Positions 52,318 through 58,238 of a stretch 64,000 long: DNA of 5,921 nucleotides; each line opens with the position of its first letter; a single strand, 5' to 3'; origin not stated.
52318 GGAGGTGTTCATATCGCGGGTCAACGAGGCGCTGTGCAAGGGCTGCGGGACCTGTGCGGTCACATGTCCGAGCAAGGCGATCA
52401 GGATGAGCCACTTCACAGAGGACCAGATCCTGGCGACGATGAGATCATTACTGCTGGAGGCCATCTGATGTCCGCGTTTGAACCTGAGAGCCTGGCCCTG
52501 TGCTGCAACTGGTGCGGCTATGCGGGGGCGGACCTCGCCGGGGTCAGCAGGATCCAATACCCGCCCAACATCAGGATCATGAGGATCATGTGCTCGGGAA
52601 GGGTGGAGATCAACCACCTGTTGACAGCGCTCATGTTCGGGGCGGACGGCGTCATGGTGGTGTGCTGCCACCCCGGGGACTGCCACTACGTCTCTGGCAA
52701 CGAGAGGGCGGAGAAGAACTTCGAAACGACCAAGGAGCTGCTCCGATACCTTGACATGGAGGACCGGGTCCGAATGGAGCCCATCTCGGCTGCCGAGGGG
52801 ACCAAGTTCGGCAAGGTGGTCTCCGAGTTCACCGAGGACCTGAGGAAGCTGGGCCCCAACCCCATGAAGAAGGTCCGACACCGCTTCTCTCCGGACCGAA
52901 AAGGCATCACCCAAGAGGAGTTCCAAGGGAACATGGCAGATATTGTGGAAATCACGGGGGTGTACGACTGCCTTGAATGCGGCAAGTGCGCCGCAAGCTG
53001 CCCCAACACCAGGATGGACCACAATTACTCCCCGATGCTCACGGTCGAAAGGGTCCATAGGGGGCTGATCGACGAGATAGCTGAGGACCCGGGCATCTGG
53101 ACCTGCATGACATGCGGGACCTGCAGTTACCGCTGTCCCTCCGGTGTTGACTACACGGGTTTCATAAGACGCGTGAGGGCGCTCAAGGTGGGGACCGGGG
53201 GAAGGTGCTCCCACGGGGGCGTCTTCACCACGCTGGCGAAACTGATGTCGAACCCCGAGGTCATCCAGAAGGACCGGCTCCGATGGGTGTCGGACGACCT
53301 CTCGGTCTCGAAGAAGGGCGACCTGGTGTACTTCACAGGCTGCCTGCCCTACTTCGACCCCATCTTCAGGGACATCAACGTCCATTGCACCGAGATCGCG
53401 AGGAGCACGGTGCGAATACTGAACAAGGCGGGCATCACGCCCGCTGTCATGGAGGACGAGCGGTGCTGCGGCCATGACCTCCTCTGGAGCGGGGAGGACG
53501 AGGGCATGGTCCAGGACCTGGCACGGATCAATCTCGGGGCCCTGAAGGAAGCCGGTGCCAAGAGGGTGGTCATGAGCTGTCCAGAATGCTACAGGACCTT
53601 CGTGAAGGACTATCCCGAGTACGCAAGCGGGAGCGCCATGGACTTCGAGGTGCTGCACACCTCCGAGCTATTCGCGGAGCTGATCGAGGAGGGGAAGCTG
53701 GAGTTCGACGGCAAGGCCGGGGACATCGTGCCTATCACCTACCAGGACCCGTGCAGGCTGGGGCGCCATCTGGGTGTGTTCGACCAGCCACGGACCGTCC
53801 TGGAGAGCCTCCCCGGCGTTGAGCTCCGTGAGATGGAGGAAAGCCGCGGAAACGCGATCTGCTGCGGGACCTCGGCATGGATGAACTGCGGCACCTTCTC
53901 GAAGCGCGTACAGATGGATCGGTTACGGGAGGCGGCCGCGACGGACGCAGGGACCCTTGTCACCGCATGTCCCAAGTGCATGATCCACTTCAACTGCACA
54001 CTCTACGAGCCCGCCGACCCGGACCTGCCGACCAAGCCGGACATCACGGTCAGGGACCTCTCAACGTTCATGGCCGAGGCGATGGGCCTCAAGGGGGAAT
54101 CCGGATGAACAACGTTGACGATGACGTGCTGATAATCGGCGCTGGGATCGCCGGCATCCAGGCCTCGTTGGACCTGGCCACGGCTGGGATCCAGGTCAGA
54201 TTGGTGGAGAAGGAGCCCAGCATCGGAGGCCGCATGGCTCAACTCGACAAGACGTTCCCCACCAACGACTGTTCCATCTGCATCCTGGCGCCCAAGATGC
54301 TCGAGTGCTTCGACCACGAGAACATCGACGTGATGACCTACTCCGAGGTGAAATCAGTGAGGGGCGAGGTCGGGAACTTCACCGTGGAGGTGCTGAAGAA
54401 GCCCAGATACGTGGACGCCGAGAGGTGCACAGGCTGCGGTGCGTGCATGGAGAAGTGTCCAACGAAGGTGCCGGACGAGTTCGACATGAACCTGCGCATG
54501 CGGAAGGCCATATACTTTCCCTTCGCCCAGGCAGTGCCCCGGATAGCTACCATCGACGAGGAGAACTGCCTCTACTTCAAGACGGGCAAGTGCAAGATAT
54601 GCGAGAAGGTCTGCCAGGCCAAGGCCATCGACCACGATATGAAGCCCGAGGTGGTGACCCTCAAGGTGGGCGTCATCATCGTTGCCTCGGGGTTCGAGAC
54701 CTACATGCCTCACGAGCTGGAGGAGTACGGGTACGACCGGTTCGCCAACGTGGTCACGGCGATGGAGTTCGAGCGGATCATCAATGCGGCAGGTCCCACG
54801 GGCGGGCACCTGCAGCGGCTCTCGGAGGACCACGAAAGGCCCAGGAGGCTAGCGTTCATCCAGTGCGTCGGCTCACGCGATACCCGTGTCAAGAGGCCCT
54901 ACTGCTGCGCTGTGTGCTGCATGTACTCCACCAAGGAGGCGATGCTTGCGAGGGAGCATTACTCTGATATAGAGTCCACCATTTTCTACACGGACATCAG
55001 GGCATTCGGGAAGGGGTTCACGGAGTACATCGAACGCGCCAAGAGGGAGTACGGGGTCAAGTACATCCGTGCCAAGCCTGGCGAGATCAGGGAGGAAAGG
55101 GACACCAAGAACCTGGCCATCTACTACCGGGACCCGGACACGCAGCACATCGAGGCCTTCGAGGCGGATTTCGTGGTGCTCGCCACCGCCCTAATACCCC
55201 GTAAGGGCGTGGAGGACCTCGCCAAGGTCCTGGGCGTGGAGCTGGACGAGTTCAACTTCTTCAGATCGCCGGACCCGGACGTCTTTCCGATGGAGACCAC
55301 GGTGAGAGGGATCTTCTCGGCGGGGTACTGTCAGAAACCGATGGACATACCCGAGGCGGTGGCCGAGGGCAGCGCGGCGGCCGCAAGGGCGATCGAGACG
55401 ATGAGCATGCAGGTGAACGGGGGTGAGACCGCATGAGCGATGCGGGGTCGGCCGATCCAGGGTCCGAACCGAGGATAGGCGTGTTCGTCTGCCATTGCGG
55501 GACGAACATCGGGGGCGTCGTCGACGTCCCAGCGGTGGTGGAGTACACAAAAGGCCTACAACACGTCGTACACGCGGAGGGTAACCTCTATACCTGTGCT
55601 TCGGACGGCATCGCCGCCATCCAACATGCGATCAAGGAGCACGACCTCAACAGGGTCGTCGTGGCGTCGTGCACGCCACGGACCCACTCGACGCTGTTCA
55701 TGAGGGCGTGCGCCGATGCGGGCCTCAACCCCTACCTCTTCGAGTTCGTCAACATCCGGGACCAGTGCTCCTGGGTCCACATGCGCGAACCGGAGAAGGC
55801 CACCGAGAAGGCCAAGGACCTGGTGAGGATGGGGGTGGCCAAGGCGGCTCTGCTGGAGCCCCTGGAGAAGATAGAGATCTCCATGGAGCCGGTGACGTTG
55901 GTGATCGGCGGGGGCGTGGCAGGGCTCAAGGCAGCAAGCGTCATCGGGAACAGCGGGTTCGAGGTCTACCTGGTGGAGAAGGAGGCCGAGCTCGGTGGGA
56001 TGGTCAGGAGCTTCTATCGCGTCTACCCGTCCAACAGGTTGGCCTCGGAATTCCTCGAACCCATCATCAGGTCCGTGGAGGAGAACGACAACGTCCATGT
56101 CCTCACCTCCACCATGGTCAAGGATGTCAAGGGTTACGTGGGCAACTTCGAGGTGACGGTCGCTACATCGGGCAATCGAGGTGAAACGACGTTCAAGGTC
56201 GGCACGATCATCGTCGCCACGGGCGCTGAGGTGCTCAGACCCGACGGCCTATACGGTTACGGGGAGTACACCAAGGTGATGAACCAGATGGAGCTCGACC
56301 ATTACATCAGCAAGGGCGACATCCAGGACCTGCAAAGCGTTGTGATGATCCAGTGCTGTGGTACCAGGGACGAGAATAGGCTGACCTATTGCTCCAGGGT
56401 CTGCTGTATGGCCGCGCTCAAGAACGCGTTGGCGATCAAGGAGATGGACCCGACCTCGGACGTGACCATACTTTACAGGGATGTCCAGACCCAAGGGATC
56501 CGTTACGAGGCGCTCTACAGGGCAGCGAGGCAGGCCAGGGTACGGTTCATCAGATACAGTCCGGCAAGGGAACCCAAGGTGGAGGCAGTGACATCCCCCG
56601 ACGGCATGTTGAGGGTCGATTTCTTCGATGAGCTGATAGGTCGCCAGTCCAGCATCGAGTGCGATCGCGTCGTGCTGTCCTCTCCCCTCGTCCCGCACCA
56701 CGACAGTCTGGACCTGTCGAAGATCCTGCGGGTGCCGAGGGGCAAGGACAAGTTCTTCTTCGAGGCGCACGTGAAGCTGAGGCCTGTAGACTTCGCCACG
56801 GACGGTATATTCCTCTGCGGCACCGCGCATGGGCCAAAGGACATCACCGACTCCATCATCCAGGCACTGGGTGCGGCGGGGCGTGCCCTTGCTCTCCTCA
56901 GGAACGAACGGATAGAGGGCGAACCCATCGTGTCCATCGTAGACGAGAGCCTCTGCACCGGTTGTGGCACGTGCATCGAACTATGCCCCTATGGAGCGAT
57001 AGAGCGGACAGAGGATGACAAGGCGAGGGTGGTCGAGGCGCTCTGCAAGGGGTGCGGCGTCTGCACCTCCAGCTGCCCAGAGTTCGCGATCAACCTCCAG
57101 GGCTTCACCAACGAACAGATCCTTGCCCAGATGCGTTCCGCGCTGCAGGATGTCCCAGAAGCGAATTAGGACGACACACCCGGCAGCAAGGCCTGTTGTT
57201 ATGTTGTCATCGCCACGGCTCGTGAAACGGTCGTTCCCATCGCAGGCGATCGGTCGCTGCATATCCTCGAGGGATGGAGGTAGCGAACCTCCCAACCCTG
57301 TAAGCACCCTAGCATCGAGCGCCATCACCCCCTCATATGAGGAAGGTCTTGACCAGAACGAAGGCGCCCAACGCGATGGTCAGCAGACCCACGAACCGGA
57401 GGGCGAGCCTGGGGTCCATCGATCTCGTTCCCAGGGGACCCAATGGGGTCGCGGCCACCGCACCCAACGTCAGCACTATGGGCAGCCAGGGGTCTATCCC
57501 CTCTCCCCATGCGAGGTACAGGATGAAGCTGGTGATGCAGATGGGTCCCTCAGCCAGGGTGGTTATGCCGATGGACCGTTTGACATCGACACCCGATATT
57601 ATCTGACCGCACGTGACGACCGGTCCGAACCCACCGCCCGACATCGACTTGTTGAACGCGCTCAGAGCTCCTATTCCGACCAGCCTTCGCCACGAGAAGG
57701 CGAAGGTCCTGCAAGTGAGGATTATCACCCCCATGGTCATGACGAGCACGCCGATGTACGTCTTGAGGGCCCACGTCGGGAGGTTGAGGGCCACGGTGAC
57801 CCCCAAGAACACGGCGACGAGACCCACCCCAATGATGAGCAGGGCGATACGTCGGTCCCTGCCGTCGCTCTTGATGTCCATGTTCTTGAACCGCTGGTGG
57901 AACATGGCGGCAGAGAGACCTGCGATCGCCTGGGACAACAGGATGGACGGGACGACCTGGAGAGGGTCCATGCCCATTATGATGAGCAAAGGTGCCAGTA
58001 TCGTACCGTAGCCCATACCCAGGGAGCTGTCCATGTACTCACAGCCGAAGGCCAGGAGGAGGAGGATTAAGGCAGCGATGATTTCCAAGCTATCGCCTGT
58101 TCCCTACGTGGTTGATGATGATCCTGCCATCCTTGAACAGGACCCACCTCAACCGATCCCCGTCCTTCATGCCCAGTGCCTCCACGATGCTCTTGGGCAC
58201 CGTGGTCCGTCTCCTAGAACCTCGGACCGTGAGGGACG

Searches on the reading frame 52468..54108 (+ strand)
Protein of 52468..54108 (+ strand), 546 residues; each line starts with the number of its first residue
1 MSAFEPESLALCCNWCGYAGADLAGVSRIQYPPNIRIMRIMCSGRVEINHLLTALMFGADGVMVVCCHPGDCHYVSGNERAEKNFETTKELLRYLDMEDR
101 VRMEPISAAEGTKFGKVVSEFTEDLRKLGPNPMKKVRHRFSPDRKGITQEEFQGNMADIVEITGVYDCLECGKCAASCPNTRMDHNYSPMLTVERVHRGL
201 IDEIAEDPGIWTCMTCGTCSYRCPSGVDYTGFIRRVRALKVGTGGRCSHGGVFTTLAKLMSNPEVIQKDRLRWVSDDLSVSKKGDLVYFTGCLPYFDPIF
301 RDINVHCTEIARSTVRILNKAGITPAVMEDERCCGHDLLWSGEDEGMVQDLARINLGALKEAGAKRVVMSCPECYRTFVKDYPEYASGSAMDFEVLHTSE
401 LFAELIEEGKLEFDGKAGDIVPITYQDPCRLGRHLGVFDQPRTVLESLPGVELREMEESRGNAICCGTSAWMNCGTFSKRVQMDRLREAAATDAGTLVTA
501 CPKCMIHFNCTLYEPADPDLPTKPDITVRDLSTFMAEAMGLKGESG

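Call 10: search_protein_families(library=pfam, proteins=[window:52468-54108:+], max_evalue=0.01)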
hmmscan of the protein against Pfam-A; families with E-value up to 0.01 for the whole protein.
window:52468-54108:+ (546 aa): 8 families
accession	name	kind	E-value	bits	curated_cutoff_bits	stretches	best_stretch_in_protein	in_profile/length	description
PF02662.21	FlpD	-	4.9e-49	165.9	22.3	1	9-129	2-123/123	Methyl-viologen-reducing hydrogenase, delta subunit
PF02754.22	CCG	-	3.4e-24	85.2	20.6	2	423-508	1-84/85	Cysteine-rich domain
PF13183.11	Fer4_8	-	5.2e-09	36.9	27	1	165-227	2-68/68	4Fe-4S dicluster domain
PF13534.11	Fer4_17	-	8.8e-09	36.2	22.2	1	168-228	2-61/61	4Fe-4S dicluster domain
PF13237.11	Fer4_10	-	2.7e-07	30.8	25.5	1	167-224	8-53/53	4Fe-4S dicluster domain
PF13187.11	Fer4_9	-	1.5e-06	28.5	27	1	168-226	2-50/52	4Fe-4S dicluster domain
PF12838.12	Fer4_7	-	3.2e-06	27.9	27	1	168-227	2-52/52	4Fe-4S dicluster domain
PF13484.11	Fer4_16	-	0.00012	23.2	30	1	168-225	2-65/66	4Fe-4S double cluster binding domain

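Call 69: search_protein_families(library=ncbifam, proteins=[window:52468-54108:+], max_evalue=0.00001)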
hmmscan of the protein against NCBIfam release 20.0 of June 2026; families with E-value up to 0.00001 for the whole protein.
window:52468-54108:+ (546 aa): 21 families
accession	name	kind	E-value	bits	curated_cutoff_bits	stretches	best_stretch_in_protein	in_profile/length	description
NF040770.1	hetero_SS_HdrA2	exception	1.7e-47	162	1100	1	5-131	647-774/777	CoB-CoM heterodisulfide reductase HdrA2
NF004898.0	PRK06259.1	equivalog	4.5e-42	144.3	385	1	144-532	116-481/488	fumarate reductase (CoM/CoB) subunit TfrB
NF045873.1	F420_non_VhuD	exception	1e-38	132.4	215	1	7-134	3-131/132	F420-non-reducing hydrogenase iron-sulfur subunit VhuD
NF045670.1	quin_L_LdhH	equivalog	2.1e-33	115.6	800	1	281-510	464-687/706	L-lactate dehydrogenase (quinone) large subunit LdhH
NF008369.0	PRK11168.1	equivalog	1.9e-23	83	278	2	281-506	164-378/401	anaerobic glycerol-3-phosphate dehydrogenase subunit C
NF045724.1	ferredox_TmcB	equivalog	1.5e-16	60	735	1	315-504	208-400/430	electron transfer complex ferredoxin TmcB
TIGR03290.1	CoB_CoM_SS_C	equivalog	3e-14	53.2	160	1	167-241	3-76/144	CoB--CoM heterodisulfide reductase subunit C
NF041891.1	hdrA_Methbact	equivalog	1.6e-13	49.8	1300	1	15-83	652-719/762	ferredoxin:CoB-CoM heterodisulfide reductase subunit HdrA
NF008434.0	PRK11274.1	equivalog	1.7e-13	50.3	333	1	309-510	184-390/409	glycolate oxidase subunit GlcF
NF045663.1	diclust_near_Sec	equivalog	2.2e-13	49.2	530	1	170-505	310-615/759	pyridine nucleotide-disulfide oxidoreductase/dicluster-binding protein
NF041779.1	hetero_SS_HdrC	equivalog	5.1e-12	45.7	350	1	163-244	28-107/198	ferredoxin:CoB-CoM heterodisulfide reductase subunit HdrC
NF045796.1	DsrK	equivalog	7.4e-12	44.6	400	1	389-477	293-379/453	sulfate reduction electron transfer complex DsrMKJOP subunit DsrK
NF041890.1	hdrC_Methbact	equivalog_domain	1.2e-11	44.6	270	1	163-233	26-94/192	ferredoxin:CoB-CoM heterodisulfide reductase subunit HdrC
NF045711.1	sulf_resp_HmcF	equivalog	5.8e-11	41.8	750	1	342-504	254-421/457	sulfate respiration complex iron-sulfur protein HmcF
TIGR03379.1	glycerol3P_GlpC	equivalog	3.7e-10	39.1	279.9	0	289-504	160-373/397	anaerobic glycerol-3-phosphate dehydrogenase subunit GlpC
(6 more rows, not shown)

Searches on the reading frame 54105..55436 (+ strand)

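Call 10: search_protein_families(library=pfam, proteins=[window:54105-55436:+], max_evalue=0.01)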
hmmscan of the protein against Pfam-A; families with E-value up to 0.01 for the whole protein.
window:54105-55436:+ (443 aa): 24 families
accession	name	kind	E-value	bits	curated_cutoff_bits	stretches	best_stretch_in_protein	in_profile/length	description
PF07992.20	Pyr_redox_2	-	6.6e-14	52.5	26.1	2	7-94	2-87/291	Pyridine nucleotide-disulphide oxidoreductase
PF00037.32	Fer4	-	1.3e-08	34.7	21.1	1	102-122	2-22/24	4Fe-4S binding domain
PF12831.13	FAD_oxidored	-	6.7e-08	32.7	27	1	7-45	1-39/416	FAD dependent oxidoreductase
PF01266.30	DAO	-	1.5e-07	31.8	27.9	1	7-41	1-35/353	FAD dependent oxidoreductase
PF00890.30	FAD_binding_2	-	2.6e-07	30.6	20.4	1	7-43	1-37/414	FAD binding domain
PF13450.12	NAD_binding_8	-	1.4e-06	28.9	21.9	1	10-46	1-37/68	NAD(P)-binding Rossmann-like domain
PF12797.12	Fer4_2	-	7.2e-06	26.1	24.5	1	101-120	3-22/22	4Fe-4S binding domain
PF13484.11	Fer4_16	-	1.4e-05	26.2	30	1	107-172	1-65/66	4Fe-4S double cluster binding domain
PF13237.11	Fer4_10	-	2.5e-05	24.6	25.5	1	102-124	3-26/53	4Fe-4S dicluster domain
PF01494.25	FAD_binding_3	-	3.2e-05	23.8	22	1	7-37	3-33/349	FAD binding domain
PF12838.12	Fer4_7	-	3.8e-05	24.5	27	1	76-122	16-52/52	4Fe-4S dicluster domain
PF13738.12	Pyr_redox_3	-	5.9e-05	22.9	30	0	9-41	1-33/305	Pyridine nucleotide-disulphide oxidoreductase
PF12837.12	Fer4_6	-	8.6e-05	22.8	25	1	103-122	4-23/24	4Fe-4S binding domain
PF01946.23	Thi4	-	8.8e-05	22.3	26.2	1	4-45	16-58/235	Thi4 family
PF01134.28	GIDA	-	0.0001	22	22.1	1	7-37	1-31/391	Glucose inhibited division protein A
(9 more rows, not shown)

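Call 69: search_protein_families(library=ncbifam, proteins=[window:54105-55436:+], max_evalue=0.00001)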
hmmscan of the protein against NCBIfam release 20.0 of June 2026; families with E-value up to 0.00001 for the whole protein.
window:54105-55436:+ (443 aa): 21 families
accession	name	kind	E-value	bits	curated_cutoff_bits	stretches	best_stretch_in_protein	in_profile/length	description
NF040770.1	hetero_SS_HdrA2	exception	4.4e-165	550.9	1100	1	3-434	137-561/777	CoB-CoM heterodisulfide reductase HdrA2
NF041778.1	hetero_SS_HdrA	equivalog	3e-120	402.3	1400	1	3-434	140-571/771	ferredoxin:CoB-CoM heterodisulfide reductase subunit HdrA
NF041891.1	hdrA_Methbact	equivalog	5.9e-118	395.1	1300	1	3-437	131-560/762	ferredoxin:CoB-CoM heterodisulfide reductase subunit HdrA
TIGR04018.1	Bthiol_YpdA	hypoth_equivalog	5.7e-09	35.2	339.9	0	338-430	223-309/316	YpdA family putative bacillithiol disulfide reductase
NF009410.0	PRK12771.1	subfamily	1e-08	34.3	516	0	7-44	140-177/566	NAD(P)-binding protein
NF045637.1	carotdesatCrtDProt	equivalog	1.4e-08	33.7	580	1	8-49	1-42/485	1-hydroxycarotenoid 3,4-desaturase CrtD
TIGR03467.1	HpnE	equivalog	2.1e-08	33.9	283.05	1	8-45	1-38/430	hydroxysqualene dehydroxylase HpnE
TIGR01292.1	TRX_reduct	equivalog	2.6e-08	33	343.45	0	310-431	184-298/300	thioredoxin-disulfide reductase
TIGR02734.1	crtI_fam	subfamily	3.7e-08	32.5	238.1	1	8-50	1-43/504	phytoene desaturase family protein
NF005560.0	PRK07233.1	equivalog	1.2e-07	31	252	1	8-48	3-43/435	hypothetical protein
NF058655.1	CrtID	equivalog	2.4e-07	30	640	1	8-50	1-43/478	bifunctional phytoene desaturase/3,4-desaturase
NF009409.0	PRK12770.1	subfamily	2.6e-07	30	343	0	7-44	20-57/360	putative glutamate synthase subunit beta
TIGR01372.1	soxA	subfamily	9.1e-07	27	1164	1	4-50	167-213/996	sarcosine oxidase subunit alpha family protein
NF004832.0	PRK06184.1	subfamily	2e-06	26.8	476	1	4-39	5-40/506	hypothetical protein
NF010590.0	PRK13984.1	equivalog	3.1e-06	25.6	946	0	4-44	287-327/611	putative oxidoreductase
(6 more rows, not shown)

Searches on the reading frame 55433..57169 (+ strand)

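Call 10: search_protein_families(library=pfam, proteins=[window:55433-57169:+], max_evalue=0.01)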
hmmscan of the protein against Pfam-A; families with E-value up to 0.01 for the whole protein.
window:55433-57169:+ (578 aa): 25 families
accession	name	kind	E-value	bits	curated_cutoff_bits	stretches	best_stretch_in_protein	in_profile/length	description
PF00037.32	Fer4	-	3e-13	49.4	21.1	2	502-524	2-24/24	4Fe-4S binding domain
PF12838.12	Fer4_7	-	7e-11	42.9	27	3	508-550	2-50/52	4Fe-4S dicluster domain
PF14697.11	Fer4_21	-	1.2e-09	38.6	35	1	502-553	2-57/59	4Fe-4S dicluster domain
PF07992.20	Pyr_redox_2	-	1.7e-09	38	26.1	1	156-284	4-128/291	Pyridine nucleotide-disulphide oxidoreductase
PF12837.12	Fer4_6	-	7.9e-09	35.5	25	2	503-523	4-24/24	4Fe-4S binding domain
PF12797.12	Fer4_2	-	9.2e-08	32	24.5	1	502-520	4-22/22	4Fe-4S binding domain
PF13237.11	Fer4_10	-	1.9e-07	31.3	25.5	1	503-549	4-53/53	4Fe-4S dicluster domain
PF13187.11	Fer4_9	-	2.1e-07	31.3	27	1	508-551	2-50/52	4Fe-4S dicluster domain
PF13484.11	Fer4_16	-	4e-07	31.2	30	1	508-526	2-20/66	4Fe-4S double cluster binding domain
PF25160.1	LdpA_Fe-S-bd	-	1.1e-06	28.7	27.6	2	503-526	23-46/49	LdpA Fe-S cluster-binding domain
PF03486.20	HI0933_like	-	1.3e-06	28.5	50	1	155-188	3-36/244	HI0933-like protein Rossmann domain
PF13450.12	NAD_binding_8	-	3.6e-06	27.6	21.9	1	157-194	1-38/68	NAD(P)-binding Rossmann-like domain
PF12831.13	FAD_oxidored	-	1.3e-05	25.1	27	1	156-191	3-38/416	FAD dependent oxidoreductase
PF13459.11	Fer4_15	-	0.00039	21.5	22.4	1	503-535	3-34/66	4Fe-4S single cluster domain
PF00890.30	FAD_binding_2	-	0.00041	20.1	20.4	1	156-189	3-36/414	FAD binding domain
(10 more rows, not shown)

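Call 69: search_protein_families(library=ncbifam, proteins=[window:55433-57169:+], max_evalue=0.00001)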
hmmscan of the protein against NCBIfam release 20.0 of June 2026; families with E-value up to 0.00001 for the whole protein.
window:55433-57169:+ (578 aa): 49 families (the best 25 are shown)
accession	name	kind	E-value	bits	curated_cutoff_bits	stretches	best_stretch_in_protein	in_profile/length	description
NF040770.1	hetero_SS_HdrA2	exception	3.4e-166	554.6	1100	2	250-573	312-643/777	CoB-CoM heterodisulfide reductase HdrA2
NF041778.1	hetero_SS_HdrA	equivalog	1e-129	433.6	1400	2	254-572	326-652/771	ferredoxin:CoB-CoM heterodisulfide reductase subunit HdrA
NF041891.1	hdrA_Methbact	equivalog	5.2e-120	401.9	1300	2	252-573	311-638/762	ferredoxin:CoB-CoM heterodisulfide reductase subunit HdrA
TIGR01944.1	rnfB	subfamily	4.2e-13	49.3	68.7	1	467-566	76-173/190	RnfABCDGE type electron transport complex subunit B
NF009410.0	PRK12771.1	subfamily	1.2e-12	47.3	516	1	156-233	142-216/566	NAD(P)-binding protein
TIGR02179.1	PorD_KorD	subfamily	1.2e-11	44.6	60.05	1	502-555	21-74/78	2-oxoacid:acceptor oxidoreductase, delta subunit, pyruvate/2-ketoisovalerate family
NF005415.0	PRK06991.1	equivalog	2.3e-11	43.9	281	1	485-563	64-142/284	electron transport complex subunit RsxB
TIGR03294.1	FrhG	equivalog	4.5e-11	42.9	245.5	1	462-552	124-219/228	coenzyme F420 hydrogenase subunit gamma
NF003475.0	PRK05113.1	equivalog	4.8e-10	39.6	203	1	494-559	101-166/190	electron transport complex subunit RsxB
TIGR03996.1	mycofact_OYE_1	hypoth_equivalog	6.3e-10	38.2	627.9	1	141-204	361-424/633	mycofactocin system FadH/OYE family oxidoreductase 1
TIGR02700.1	flavo_MJ0208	hypoth_equivalog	1.4e-09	37.6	251.35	1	502-554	144-195/234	dihydromethanopterin reductase (acceptor)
NF041836.1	rnfB_Methano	equivalog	2.1e-09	37.2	445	1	508-555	143-190/265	Rnf electron transport complex subunit RnfB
NF040684.1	PorD_Arch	equivalog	2.3e-09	37.2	120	1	502-555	28-81/85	pyruvate synthase subunit PorD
NF006446.0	PRK08764.1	equivalog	3.1e-09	36.8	220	1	477-556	59-136/139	Rnf electron transport complex subunit RnfB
NF007202.0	PRK09623.1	equivalog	3.2e-09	37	166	1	498-555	43-100/105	3-methyl-2-oxobutanoate dehydrogenase subunit delta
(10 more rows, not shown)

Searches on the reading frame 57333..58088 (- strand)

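Call 58: search_protein_families(library=pfam, proteins=[window:57333-58088:-], max_evalue=0.01)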
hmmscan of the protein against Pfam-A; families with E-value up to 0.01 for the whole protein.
window:57333-58088:- (251 aa): 1 family
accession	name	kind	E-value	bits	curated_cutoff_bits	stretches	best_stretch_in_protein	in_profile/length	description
PF01925.25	TauE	-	4.3e-25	89.2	32.6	1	9-242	1-235/237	Sulfite exporter TauE/SafE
